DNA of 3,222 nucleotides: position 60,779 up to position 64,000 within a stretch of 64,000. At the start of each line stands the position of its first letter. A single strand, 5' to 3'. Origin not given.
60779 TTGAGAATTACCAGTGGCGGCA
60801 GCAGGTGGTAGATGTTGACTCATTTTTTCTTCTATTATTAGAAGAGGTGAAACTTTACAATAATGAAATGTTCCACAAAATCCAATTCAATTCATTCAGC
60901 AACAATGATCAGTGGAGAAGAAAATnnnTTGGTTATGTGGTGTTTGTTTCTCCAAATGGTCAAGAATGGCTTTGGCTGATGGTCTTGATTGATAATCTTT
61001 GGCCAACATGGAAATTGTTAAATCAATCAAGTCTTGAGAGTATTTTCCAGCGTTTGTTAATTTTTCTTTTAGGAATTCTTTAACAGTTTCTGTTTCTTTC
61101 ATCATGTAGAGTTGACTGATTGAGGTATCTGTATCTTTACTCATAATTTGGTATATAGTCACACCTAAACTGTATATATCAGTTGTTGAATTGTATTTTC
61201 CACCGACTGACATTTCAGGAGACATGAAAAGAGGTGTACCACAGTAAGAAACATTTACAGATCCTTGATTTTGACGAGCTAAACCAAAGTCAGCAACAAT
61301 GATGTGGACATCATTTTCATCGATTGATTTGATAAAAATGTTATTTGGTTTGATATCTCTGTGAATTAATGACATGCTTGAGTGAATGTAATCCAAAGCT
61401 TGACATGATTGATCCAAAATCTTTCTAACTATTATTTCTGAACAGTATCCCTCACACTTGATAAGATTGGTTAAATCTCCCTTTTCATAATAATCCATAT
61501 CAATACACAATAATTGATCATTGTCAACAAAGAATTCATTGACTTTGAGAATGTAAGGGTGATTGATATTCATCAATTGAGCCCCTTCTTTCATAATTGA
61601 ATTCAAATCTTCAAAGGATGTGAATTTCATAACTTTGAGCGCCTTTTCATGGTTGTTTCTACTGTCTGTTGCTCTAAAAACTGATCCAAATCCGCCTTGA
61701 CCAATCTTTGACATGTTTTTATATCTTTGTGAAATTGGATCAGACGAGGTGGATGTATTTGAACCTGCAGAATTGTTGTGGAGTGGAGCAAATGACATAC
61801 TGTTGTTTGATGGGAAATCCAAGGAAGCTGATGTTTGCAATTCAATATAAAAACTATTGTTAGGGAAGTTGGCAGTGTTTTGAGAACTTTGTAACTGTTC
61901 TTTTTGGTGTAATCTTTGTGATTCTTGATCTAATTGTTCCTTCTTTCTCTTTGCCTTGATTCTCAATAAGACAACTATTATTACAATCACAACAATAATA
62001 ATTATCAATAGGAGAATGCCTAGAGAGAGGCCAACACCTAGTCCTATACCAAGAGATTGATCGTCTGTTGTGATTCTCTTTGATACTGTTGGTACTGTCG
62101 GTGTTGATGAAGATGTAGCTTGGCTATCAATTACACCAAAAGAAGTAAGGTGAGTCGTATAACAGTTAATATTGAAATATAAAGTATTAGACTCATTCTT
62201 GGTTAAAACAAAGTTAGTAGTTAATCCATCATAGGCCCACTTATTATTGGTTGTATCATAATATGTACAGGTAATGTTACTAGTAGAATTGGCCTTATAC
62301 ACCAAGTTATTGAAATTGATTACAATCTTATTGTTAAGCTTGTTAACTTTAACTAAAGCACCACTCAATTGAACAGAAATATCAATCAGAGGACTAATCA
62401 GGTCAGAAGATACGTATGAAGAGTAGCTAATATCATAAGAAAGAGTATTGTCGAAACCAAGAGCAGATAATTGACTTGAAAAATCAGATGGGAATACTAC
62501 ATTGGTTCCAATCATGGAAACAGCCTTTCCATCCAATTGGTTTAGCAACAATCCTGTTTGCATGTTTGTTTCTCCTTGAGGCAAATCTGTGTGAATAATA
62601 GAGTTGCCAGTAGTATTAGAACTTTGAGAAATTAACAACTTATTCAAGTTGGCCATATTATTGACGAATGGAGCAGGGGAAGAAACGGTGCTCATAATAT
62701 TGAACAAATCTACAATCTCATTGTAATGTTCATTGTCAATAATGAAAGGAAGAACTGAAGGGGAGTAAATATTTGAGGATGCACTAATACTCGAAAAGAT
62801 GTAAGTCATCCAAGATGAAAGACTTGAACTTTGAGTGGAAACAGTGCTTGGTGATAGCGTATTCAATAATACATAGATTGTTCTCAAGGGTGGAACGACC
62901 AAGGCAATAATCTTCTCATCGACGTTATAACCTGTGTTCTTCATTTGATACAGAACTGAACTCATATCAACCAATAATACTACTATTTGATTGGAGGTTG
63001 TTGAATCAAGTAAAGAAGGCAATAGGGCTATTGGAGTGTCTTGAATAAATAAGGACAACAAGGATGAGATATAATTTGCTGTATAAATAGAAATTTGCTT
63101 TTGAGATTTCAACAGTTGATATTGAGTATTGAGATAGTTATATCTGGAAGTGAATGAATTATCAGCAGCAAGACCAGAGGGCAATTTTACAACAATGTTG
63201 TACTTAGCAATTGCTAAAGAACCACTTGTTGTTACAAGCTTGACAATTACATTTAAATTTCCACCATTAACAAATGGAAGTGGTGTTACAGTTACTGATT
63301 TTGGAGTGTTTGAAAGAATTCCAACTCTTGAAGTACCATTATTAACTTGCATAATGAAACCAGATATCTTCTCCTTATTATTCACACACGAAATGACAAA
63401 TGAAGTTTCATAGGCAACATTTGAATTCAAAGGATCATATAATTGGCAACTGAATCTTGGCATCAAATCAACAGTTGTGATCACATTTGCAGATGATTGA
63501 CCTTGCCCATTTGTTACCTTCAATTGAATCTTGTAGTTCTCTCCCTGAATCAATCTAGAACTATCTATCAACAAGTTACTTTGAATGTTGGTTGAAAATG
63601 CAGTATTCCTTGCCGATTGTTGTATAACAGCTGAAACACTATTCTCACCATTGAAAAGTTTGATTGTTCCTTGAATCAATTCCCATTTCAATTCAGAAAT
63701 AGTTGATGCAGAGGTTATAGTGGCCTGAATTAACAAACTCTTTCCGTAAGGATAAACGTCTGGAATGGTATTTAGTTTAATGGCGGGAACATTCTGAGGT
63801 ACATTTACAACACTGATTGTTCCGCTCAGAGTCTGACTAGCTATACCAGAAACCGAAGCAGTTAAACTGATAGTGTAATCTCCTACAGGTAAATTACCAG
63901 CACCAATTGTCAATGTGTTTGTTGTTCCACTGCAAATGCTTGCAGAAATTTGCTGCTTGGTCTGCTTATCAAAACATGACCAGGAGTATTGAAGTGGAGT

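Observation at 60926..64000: Single-pass receptor kinase carrying a GPS/GAIN-like autoproteolysis motif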

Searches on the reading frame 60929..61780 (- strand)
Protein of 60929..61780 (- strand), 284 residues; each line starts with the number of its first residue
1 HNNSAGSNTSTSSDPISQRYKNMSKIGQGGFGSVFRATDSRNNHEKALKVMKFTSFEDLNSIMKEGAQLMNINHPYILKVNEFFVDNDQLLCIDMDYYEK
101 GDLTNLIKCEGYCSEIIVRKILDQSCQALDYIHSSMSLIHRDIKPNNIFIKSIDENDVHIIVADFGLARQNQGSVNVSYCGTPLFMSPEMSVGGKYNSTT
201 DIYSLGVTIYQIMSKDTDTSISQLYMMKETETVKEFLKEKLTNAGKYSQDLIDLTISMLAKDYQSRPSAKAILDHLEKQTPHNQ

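Call 37: search_solved_structures(query=window:60929-61780:-, max_evalue=1e-20)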
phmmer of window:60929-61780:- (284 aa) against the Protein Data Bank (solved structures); distinct sequences matched with E-value up to 1e-20: 248 (the best 60 are shown).
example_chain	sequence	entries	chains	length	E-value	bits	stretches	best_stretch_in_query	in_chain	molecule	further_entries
7b30_A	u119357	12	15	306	1.2e-29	107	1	6-275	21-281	Serine/threonine-protein kinase 24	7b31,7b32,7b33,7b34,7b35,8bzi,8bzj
3zhp_C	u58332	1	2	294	8.1e-29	104.3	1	12-275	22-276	SERINE/THREONINE-PROTEIN KINASE 24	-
4u8z_A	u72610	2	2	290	1e-28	103.9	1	13-275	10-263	Serine/threonine-protein kinase 24 | Serine/threonine-protein kinase 24 36 kDa subunit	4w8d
4w8e_A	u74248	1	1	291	1.1e-28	103.9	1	13-275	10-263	Serine/threonine-protein kinase 24 36 kDa subunit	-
3a7f_A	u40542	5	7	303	1.1e-28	103.8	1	13-275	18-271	Serine/threonine kinase 24 (STE20 homolog, yeast)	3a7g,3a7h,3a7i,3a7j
4qml_A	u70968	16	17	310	1.2e-28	103.7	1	13-275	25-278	Serine/threonine-protein kinase 24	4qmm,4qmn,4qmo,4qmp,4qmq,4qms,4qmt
3ckw_A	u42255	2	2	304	1.8e-28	103.2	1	18-275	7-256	Serine/threonine-protein kinase 24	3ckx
4o27_B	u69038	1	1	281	2.1e-28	102.9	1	18-275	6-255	Serine/threonine-protein kinase 24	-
4ieb_A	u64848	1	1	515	1.3e-27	100.3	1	12-280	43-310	Calmodulin-domain protein kinase 1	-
3ma6_A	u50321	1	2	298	2e-27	99.7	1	12-280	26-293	Calmodulin-domain protein kinase 1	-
3i79_A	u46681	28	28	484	6.8e-27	98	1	12-280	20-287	Calmodulin-domain protein kinase 1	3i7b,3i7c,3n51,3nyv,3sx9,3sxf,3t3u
3ku2_A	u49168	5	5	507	7.8e-27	97.8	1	12-280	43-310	Calmodulin-domain protein kinase 1 | Non-specific serine/threonine protein kinase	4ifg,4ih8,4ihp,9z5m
3hx4_A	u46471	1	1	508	7.8e-27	97.8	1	12-280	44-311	Calmodulin-domain protein kinase 1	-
4yga_A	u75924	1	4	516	8.2e-27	97.7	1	12-280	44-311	Calmodulin-domain protein kinase 1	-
9z5l_A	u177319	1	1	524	8.5e-27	97.7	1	12-280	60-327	Non-specific serine/threonine protein kinase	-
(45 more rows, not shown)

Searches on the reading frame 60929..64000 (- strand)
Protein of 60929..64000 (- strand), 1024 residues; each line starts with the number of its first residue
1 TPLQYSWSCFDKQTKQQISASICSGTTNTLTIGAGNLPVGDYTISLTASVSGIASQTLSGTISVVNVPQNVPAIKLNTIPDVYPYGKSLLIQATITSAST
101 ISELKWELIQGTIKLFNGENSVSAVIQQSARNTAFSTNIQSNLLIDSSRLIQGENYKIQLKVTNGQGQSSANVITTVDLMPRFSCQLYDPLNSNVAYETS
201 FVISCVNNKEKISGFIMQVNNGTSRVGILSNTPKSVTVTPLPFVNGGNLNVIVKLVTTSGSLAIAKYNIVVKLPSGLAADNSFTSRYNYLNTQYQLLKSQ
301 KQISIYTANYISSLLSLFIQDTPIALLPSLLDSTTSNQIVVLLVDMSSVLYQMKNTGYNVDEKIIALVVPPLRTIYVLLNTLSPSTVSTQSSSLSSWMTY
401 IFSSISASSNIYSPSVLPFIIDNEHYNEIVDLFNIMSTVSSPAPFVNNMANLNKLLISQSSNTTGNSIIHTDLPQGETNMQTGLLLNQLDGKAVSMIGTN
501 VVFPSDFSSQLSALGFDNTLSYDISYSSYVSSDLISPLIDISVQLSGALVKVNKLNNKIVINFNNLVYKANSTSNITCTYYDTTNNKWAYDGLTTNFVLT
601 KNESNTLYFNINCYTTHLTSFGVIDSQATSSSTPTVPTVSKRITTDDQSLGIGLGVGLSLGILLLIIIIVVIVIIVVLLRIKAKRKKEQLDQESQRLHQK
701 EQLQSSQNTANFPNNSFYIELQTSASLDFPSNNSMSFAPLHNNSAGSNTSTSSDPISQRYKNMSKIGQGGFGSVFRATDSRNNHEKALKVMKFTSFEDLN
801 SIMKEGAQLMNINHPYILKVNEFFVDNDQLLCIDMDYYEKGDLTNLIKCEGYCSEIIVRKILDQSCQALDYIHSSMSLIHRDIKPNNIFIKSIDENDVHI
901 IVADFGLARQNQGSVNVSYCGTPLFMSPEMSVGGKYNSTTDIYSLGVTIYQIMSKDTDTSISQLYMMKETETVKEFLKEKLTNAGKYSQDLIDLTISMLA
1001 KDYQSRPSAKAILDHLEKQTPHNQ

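Call 6: search_protein_families(library=pfam, proteins=[window:60929-64000:-], max_evalue=10)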
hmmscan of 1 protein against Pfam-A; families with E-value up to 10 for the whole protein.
window:60929-64000:- (1024 aa): 17 families
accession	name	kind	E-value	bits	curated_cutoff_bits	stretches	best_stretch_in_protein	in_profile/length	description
PF00069.31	Pkinase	-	4.2e-52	177.6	31.7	1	760-1015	1-260/263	Protein kinase domain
PF07714.23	PK_Tyr_Ser-Thr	-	6.9e-31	107.9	23.1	1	763-1016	4-258/258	Protein tyrosine and serine/threonine kinase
PF14575.11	EphA2_TM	-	0.002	19.2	28.9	1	664-723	6-57/74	Ephrin type-A receptor 2 transmembrane domain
PF15820.10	ECSCR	-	0.0024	18.2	27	1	660-693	25-61/104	Endothelial cell-specific chemotaxis regulator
PF17667.7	Pkinase_fungal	-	0.0026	17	24.1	1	867-941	297-375/387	Fungal protein kinase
PF02009.21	RIFIN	-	0.0085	16.5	32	1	562-689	191-317/327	Rifin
PF16118.10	DUF4834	-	0.0097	17.2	27.8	1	660-712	4-60/99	Domain of unknown function (DUF4834)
PF15102.11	TMEM154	-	0.015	15.6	30.3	1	664-702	71-115/153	TMEM154 protein family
PF18933.6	PsbP_2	-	0.016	15.6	27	1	666-747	2-84/184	PsbP-like protein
PF17359.7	DUF5385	-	0.091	12.8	25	1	664-700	6-42/217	Family of unknown function (DUF5385)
PF01825.27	GPS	-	0.11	13.5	22.5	1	577-624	2-45/45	GPCR proteolysis site, GPS, motif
PF15048.11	OSTbeta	-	0.2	12.2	27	1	662-708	38-87/122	Organic solute transporter subunit beta protein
PF20087.4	DUF6479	-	0.23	12.4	25.4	1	659-773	20-119/120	Family of unknown function (DUF6479)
PF00558.24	Vpu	-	0.39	11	24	1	659-700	8-49/81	Vpu protein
PF19762.4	DUF6249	-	0.74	10.2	33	1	664-713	3-52/104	Domain of unknown function (DUF6249)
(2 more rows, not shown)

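Call 10: search_protein_families(library=ncbifam, proteins=[window:60929-64000:-], max_evalue=1)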
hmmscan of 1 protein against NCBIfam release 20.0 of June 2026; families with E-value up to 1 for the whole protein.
window:60929-64000:- (1024 aa): 17 families
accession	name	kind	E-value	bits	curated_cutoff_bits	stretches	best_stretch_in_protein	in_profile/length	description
NF033483.0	PknB_PASTA_kin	equivalog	5.7e-35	121.4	450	1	756-962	5-215/563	Stk1 family PASTA domain-containing Ser/Thr kinase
NF047741.1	antiphage_MADS6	equivalog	3.4e-29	101.8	460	2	752-874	489-609/612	methylation-associated defense system protein kinase MAD6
NF052427.1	StpK7MSMEG_1200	equivalog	1.3e-23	83.3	900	1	759-954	8-204/601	serine/threonine protein kinase StpK7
NF009651.0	PRK13184.1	equivalog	1.5e-15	56.3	839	1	758-954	2-226/932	serine/threonine-protein kinase PknD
NF043056.1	T4SS_LegK1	equivalog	5.4e-15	55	550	1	778-997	101-322/516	Dot/Icm T4SS effector kinase LegK1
NF033442.0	BREX_PglW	equivalog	9.3e-15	53.4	990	1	751-955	505-706/1391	BREX system serine/threonine kinase PglW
NF038150.1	lanthi_synth_IV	equivalog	1.3e-12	46.9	650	1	753-1021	184-458/851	class IV lanthionine synthetase LanL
TIGR03903.1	TOMM_kin_cyc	equivalog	2.4e-08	32.3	705.75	1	784-949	4-179/1267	TOMM system kinase/cyclase fusion protein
NF053615.1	SerThrKinAfsKStmc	equivalog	3.5e-07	29.3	1300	1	857-1011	113-259/809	protein serine/threonine kinase AfsK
NF011460.0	PRK14879.1-1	equivalog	3.9e-05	22.9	199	1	812-916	73-165/232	Kae1-associated kinase Bud32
NF042931.1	SAG1386_EF1546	equivalog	0.00055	20.1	80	1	660-741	31-87/158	SAG1386/EF1546 family surface-associated protein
NF050115.1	membrane_Rv2732c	subfamily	0.0045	16.6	60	1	660-708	126-174/177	Rv2732c family membrane protein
NF045939.1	MHJ_0274_fam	hypoth_equivalog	0.011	15.4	80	1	662-705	4-47/165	MHJ_0274 family protein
TIGR01708.2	typeII_sec_gspH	equivalog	0.013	15.5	80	1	663-722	9-66/169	type II secretion system minor pseudopilin GspH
TIGR02976.1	phageshock_pspB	equivalog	0.073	13.4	51.7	1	665-698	10-45/75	envelope stress response membrane protein PspB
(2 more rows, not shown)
